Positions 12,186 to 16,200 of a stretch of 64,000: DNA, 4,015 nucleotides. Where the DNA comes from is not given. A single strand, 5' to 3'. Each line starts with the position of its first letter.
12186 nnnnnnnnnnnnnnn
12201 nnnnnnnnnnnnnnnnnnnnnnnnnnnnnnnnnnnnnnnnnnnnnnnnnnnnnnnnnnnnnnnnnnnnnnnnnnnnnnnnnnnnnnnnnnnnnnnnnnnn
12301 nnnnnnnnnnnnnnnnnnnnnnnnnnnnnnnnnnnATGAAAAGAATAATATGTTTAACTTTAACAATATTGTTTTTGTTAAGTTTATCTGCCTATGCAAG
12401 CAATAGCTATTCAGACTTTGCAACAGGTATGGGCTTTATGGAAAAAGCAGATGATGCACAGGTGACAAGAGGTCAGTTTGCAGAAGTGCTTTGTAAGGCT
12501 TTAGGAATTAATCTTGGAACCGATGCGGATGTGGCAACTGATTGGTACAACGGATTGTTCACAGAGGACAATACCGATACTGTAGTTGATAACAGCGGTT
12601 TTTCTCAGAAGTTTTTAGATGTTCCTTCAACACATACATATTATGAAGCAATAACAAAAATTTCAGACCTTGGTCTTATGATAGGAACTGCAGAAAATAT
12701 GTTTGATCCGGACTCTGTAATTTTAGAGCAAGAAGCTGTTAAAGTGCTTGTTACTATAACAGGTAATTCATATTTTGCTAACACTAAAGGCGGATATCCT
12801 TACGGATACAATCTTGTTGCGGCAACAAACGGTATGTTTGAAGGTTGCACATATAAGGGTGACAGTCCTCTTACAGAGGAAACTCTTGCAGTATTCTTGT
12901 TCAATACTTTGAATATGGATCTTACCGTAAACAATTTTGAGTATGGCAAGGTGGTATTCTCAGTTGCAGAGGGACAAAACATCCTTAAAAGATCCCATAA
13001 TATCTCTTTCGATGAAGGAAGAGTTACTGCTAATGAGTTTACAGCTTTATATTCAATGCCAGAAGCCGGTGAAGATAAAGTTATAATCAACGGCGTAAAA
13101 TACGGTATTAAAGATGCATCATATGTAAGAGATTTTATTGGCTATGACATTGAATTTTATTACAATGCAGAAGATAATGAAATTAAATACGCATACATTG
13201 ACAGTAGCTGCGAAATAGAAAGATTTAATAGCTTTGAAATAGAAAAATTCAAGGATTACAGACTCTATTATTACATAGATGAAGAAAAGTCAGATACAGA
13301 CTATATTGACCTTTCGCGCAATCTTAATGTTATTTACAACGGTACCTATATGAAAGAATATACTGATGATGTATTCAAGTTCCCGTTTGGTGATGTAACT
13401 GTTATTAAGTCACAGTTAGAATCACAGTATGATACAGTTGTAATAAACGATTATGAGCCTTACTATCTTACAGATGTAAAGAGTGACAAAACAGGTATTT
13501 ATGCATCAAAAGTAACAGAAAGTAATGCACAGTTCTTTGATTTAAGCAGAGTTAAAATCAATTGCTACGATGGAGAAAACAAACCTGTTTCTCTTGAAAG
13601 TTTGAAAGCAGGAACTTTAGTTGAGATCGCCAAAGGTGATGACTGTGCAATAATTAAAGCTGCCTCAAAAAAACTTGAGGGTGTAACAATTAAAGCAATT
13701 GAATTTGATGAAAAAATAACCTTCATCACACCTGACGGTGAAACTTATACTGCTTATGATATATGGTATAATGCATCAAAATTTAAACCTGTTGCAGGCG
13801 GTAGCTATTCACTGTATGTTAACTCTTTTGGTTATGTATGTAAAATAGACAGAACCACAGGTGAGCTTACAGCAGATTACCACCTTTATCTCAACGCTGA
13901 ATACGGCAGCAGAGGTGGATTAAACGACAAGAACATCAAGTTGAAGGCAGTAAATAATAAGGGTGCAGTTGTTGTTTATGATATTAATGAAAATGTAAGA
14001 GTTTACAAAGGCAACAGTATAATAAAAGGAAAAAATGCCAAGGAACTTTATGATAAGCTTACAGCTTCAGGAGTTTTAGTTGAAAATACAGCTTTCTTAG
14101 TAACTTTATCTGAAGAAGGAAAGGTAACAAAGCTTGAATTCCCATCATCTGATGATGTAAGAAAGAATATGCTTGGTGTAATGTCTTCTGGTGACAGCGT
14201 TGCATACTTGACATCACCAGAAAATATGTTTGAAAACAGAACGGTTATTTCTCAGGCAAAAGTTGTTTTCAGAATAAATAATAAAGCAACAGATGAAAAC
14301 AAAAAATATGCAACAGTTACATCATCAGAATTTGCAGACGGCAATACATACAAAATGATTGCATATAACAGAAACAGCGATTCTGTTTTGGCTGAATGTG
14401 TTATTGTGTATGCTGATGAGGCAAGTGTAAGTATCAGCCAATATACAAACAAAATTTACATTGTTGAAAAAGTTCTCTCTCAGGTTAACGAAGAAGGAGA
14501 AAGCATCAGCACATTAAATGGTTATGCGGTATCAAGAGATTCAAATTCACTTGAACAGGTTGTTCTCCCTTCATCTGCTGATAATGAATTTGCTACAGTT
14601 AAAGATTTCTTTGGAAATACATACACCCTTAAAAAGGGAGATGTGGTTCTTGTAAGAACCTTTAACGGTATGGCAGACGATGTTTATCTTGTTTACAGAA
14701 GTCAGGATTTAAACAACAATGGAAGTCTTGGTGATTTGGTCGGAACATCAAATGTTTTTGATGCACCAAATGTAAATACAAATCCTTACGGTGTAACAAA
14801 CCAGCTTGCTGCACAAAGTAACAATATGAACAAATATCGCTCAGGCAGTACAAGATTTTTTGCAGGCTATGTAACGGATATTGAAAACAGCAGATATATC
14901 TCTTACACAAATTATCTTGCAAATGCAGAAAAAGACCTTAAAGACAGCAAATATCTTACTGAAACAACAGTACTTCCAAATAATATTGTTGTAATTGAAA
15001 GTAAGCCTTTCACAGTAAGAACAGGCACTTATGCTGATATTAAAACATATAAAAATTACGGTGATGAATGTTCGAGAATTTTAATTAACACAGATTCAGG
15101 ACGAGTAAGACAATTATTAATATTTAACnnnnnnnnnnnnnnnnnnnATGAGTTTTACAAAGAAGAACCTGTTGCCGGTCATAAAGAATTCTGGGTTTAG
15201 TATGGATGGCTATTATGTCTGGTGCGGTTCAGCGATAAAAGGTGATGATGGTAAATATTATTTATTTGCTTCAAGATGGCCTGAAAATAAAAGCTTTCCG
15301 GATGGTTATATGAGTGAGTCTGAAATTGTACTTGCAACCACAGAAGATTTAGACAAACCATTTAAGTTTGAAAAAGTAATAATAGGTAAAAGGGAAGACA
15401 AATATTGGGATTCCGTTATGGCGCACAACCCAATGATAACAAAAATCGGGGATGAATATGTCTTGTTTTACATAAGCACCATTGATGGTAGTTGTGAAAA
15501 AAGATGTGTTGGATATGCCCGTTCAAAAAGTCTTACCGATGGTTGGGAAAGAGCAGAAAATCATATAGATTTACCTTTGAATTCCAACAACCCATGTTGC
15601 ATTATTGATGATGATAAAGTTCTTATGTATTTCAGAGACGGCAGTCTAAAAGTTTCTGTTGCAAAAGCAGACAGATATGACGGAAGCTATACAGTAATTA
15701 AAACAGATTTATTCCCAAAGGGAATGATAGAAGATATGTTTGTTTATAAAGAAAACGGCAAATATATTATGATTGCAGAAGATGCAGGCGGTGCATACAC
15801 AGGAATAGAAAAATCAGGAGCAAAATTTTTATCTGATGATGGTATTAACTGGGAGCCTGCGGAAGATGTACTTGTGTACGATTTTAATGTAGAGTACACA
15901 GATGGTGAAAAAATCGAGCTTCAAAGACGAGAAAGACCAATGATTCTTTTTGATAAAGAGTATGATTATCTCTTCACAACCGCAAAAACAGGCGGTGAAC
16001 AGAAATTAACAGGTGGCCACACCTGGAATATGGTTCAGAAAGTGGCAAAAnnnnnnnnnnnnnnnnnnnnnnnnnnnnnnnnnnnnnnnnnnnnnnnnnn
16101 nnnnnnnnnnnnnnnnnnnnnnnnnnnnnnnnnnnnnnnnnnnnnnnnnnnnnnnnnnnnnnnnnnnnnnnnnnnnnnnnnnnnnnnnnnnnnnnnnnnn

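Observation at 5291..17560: Unassigned ~160-240 aa module present seven times across three proteins (A x3, B x2, D x2)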

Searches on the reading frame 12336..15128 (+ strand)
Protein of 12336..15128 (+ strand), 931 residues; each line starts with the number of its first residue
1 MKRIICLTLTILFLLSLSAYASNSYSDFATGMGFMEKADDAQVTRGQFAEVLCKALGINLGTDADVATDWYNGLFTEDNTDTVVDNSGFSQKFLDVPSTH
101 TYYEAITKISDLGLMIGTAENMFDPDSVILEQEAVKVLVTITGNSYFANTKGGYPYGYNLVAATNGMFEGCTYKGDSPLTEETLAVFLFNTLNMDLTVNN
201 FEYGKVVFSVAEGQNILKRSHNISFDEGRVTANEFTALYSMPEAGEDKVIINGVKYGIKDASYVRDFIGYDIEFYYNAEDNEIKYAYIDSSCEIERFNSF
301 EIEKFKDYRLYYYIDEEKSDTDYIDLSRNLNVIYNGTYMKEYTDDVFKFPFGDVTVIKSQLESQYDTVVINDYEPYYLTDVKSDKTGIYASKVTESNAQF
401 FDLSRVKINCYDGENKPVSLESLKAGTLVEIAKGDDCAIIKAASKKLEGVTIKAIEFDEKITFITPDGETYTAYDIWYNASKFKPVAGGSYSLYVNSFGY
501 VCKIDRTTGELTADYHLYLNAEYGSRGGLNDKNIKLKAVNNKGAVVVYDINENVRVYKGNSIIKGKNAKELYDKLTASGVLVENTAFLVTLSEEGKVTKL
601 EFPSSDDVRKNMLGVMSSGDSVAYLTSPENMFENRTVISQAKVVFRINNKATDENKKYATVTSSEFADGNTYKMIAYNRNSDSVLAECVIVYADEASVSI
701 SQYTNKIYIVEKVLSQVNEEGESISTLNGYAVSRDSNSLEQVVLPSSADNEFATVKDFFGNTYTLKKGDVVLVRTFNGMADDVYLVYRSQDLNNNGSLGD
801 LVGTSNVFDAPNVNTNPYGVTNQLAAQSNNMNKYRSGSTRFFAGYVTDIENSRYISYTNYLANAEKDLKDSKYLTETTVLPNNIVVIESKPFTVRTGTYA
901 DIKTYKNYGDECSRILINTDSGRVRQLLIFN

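Call 5: search_protein_families(library=pfam, proteins=[window:12336-15128:+], max_evalue=0.1)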
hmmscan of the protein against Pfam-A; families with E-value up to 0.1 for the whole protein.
window:12336-15128:+ (931 aa): 1 family
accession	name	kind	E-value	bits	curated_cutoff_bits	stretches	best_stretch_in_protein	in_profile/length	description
PF00395.25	SLH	-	2.8e-06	27.6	20.8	1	92-134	1-43/44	S-layer homology domain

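Call 16: search_protein_families(library=ncbifam, proteins=[window:12336-15128:+], max_evalue=0.1)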
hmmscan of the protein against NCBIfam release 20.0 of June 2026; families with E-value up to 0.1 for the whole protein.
window:12336-15128:+ (931 aa): 0 families

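Call 66: search_solved_structures(query=window:12336-15128:+, max_evalue=0.01)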
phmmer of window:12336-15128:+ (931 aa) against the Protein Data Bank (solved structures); distinct sequences matched with E-value up to 0.01: 0.

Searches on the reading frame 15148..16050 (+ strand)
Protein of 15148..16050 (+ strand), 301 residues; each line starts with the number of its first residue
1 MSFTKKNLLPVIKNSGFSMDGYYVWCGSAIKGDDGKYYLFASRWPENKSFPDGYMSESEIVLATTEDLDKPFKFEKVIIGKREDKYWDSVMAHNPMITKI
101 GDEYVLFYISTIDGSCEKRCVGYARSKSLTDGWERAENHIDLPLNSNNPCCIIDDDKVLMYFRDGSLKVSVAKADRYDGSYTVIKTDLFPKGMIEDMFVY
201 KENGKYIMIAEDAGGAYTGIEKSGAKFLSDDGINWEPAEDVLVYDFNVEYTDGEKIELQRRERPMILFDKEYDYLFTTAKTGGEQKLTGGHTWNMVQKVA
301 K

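Call 5: search_protein_families(library=pfam, proteins=[window:15148-16050:+], max_evalue=0.1)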
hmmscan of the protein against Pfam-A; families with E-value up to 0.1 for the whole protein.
window:15148-16050:+ (301 aa): 2 families
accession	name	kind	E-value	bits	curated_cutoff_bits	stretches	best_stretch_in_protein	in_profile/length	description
PF04616.20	Glyco_hydro_43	-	1.2e-06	28.6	32.2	1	29-138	126-226/288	Glycosyl hydrolases family 43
PF04041.19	Glyco_hydro_130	-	0.016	14.6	26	0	70-163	79-174/320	beta-1,4-mannooligosaccharide phosphorylase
